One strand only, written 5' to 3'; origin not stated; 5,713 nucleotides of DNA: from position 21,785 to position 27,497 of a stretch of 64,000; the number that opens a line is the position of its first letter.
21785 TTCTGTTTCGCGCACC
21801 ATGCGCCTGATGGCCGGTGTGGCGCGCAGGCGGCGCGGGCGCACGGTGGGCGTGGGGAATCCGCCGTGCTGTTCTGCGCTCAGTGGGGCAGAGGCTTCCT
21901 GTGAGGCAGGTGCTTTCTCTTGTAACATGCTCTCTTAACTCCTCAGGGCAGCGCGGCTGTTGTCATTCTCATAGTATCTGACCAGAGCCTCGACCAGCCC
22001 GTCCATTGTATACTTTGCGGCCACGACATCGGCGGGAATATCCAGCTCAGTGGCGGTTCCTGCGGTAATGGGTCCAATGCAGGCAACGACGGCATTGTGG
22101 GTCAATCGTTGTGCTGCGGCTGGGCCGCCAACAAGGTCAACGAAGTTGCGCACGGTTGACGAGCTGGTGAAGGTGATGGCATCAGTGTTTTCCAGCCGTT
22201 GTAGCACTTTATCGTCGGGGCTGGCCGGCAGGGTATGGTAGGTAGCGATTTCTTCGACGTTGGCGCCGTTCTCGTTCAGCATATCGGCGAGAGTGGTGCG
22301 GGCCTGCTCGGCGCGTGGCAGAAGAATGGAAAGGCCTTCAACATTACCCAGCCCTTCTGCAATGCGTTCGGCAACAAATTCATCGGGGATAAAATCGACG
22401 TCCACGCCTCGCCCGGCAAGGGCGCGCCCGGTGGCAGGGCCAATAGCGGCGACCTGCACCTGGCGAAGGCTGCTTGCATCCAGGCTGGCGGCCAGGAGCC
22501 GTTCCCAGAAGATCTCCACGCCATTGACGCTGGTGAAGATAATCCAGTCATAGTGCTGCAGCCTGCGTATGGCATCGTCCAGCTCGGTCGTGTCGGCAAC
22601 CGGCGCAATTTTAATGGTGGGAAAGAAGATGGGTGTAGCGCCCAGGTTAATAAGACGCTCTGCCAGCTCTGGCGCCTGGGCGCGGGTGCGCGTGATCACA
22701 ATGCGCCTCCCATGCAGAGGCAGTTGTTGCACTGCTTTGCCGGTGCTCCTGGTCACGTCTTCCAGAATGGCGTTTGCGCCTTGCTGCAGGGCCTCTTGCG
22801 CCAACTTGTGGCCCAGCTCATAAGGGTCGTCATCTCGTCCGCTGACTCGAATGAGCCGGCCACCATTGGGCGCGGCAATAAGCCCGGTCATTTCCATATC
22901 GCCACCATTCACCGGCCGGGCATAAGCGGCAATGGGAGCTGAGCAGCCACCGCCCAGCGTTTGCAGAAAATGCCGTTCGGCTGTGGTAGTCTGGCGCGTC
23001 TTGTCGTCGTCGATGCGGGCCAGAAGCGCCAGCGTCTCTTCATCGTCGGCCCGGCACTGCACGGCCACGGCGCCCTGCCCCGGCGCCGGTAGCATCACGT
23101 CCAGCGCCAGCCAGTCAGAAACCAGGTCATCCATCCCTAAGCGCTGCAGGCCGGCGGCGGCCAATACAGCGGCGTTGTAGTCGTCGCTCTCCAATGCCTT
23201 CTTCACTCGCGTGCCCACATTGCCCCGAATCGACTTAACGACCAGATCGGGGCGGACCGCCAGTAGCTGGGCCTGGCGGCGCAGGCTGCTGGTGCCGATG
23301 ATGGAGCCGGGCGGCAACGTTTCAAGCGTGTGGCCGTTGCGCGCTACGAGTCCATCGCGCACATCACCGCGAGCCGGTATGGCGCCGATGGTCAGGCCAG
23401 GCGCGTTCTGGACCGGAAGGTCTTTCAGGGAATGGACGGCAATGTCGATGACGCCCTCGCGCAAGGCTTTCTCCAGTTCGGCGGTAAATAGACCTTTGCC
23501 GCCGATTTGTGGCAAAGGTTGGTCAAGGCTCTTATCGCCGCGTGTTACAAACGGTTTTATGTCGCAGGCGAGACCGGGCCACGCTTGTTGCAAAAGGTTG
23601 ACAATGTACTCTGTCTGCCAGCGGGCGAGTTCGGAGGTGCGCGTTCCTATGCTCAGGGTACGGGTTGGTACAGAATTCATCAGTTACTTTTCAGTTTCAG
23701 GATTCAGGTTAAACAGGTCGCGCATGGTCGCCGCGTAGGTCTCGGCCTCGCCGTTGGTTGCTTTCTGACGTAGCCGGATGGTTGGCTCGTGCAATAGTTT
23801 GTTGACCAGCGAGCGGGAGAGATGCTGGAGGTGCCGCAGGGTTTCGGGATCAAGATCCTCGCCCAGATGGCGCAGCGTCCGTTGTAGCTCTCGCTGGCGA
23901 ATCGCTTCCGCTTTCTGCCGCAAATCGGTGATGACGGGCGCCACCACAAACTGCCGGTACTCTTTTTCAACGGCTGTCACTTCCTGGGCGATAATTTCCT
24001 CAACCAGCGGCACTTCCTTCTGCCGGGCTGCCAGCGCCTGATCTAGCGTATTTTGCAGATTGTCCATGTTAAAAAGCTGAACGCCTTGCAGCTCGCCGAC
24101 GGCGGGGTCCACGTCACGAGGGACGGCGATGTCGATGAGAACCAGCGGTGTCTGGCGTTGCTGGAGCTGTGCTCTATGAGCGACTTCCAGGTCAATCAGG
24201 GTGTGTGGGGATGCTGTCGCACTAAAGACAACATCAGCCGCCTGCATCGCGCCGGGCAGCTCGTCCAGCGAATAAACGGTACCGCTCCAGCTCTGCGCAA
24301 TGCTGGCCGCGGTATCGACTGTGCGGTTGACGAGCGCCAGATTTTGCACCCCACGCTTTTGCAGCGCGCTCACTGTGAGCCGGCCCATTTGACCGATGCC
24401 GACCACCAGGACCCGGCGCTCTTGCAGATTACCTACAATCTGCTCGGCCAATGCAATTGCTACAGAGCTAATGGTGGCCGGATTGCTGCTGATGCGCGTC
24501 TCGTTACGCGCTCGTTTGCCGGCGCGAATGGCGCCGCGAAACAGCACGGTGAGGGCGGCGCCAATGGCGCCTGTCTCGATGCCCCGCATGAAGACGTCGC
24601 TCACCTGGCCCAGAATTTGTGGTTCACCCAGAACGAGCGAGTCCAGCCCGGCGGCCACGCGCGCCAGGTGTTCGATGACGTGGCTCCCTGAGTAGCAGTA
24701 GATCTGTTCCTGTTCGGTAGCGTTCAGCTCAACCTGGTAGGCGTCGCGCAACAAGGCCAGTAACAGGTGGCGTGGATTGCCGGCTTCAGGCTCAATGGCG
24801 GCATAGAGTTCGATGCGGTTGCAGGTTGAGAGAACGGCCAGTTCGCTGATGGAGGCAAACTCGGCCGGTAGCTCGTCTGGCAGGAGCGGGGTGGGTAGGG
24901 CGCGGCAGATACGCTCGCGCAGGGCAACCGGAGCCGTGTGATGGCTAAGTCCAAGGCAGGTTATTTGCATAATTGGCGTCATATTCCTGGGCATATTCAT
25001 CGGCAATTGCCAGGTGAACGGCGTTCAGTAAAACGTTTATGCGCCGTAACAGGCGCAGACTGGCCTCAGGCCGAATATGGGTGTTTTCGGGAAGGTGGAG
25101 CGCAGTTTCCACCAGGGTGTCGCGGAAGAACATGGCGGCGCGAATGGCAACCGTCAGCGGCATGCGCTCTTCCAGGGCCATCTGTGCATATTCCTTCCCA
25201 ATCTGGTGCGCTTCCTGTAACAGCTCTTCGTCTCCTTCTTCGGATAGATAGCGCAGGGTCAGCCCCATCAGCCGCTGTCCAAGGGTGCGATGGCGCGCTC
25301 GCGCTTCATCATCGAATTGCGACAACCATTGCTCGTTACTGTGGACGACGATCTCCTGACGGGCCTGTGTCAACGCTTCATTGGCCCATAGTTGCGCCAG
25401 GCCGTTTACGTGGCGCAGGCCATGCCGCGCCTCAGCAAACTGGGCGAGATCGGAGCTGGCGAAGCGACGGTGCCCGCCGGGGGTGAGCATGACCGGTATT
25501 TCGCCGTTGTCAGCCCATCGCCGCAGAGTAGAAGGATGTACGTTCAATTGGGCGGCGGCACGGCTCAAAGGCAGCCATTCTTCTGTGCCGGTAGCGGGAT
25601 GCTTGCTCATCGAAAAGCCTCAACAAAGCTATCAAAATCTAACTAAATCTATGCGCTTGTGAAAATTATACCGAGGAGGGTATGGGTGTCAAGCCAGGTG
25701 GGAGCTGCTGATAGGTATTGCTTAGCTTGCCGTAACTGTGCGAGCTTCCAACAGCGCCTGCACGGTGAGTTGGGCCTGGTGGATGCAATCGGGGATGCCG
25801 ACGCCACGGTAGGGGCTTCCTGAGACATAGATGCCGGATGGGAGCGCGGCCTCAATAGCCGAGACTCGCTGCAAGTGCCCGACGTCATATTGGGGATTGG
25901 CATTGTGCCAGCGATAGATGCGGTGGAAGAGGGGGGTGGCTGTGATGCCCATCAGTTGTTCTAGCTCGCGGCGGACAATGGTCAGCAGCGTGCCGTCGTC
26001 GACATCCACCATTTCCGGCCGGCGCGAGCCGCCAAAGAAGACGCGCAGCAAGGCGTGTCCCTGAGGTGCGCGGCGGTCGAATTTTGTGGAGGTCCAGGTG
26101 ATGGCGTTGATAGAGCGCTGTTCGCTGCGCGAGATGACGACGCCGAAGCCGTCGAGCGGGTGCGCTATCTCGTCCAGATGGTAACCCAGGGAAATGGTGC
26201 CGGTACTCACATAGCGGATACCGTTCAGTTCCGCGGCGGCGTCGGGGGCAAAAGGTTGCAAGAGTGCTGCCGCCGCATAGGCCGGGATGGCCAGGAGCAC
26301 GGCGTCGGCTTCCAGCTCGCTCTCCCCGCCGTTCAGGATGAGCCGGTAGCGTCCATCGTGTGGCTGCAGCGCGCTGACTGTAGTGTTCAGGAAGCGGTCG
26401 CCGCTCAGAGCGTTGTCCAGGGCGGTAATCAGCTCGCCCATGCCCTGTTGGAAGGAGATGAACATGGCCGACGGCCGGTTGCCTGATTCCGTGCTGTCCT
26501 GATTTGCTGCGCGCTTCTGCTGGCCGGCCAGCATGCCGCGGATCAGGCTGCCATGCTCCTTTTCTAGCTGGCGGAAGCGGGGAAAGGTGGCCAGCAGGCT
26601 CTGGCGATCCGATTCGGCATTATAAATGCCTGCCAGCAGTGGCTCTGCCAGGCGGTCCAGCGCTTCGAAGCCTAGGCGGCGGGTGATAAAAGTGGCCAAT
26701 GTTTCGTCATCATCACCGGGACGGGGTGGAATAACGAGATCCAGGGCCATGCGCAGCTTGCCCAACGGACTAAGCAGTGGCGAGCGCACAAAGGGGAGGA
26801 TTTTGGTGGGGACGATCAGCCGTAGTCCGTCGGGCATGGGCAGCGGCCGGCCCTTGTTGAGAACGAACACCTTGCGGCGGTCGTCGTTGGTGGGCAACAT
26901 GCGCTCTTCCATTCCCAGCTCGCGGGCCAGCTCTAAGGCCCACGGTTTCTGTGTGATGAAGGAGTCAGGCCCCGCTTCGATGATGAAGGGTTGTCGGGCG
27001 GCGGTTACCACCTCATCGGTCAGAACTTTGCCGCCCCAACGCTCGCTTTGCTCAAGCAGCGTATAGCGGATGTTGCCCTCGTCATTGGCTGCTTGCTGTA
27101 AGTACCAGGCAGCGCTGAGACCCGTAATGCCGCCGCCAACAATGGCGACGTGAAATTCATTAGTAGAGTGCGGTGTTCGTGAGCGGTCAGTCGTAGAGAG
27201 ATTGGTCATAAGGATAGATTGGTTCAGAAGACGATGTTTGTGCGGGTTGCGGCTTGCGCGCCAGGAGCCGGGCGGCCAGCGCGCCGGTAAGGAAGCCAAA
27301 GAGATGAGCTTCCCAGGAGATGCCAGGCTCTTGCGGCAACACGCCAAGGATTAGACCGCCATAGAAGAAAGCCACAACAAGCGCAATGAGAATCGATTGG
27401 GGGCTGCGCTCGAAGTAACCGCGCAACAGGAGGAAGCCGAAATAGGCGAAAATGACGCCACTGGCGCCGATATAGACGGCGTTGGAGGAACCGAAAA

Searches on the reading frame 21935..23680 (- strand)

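Call 51: search_protein_families(library=pfam, proteins=[window:21935-23680:-], max_evalue=0.00001)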
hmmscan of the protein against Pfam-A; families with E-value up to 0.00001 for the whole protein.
window:21935-23680:- (581 aa): 3 families
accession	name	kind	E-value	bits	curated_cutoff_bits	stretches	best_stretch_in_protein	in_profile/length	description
PF01379.25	Porphobil_deam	-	2.2e-77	259.7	22.1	1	9-216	1-205/207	Porphobilinogen deaminase, dipyromethane cofactor binding domain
PF02602.20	HEM4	-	1.2e-66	224.7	27.5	1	338-564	2-231/231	Uroporphyrinogen-III synthase HemD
PF03900.20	Porphobil_deamC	-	6.7e-16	58.9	26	1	231-298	3-73/74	Porphobilinogen deaminase, C-terminal domain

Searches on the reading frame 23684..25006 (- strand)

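Call 51: search_protein_families(library=pfam, proteins=[window:23684-25006:-], max_evalue=0.00001)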
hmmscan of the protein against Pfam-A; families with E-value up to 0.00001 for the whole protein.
window:23684-25006:- (440 aa): 3 families
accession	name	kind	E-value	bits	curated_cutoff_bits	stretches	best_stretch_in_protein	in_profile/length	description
PF05201.20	GlutR_N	-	2.9e-38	131.4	27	1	18-170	1-151/151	Glutamyl-tRNAGlu reductase, N-terminal domain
PF01488.26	Shikimate_DH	-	1.3e-36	126.1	24.3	1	186-319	2-137/138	Shikimate / quinate 5-dehydrogenase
PF00745.25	GlutR_dimer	-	2e-27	95.8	22.9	1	335-434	2-99/99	Glutamyl-tRNAGlu reductase, dimerisation domain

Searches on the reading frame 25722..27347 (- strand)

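Call 51: search_protein_families(library=pfam, proteins=[window:25722-27347:-], max_evalue=0.00001)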
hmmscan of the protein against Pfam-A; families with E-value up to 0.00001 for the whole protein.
window:25722-27347:- (541 aa): 4 families
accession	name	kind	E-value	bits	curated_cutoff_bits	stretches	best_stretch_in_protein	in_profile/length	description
PF01593.30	Amino_oxidase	-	2e-50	172.8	19.8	1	74-533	1-443/443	Flavin containing amine oxidoreductase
PF13450.12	NAD_binding_8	-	1.4e-09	38.5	21.9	1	69-144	1-68/68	NAD(P)-binding Rossmann-like domain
PF01266.30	DAO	-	8e-08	32.6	27.9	1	66-105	1-35/353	FAD dependent oxidoreductase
PF13454.12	NAD_binding_9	-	2.9e-06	27.8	21.8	0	68-109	1-41/155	FAD-NAD(P)-binding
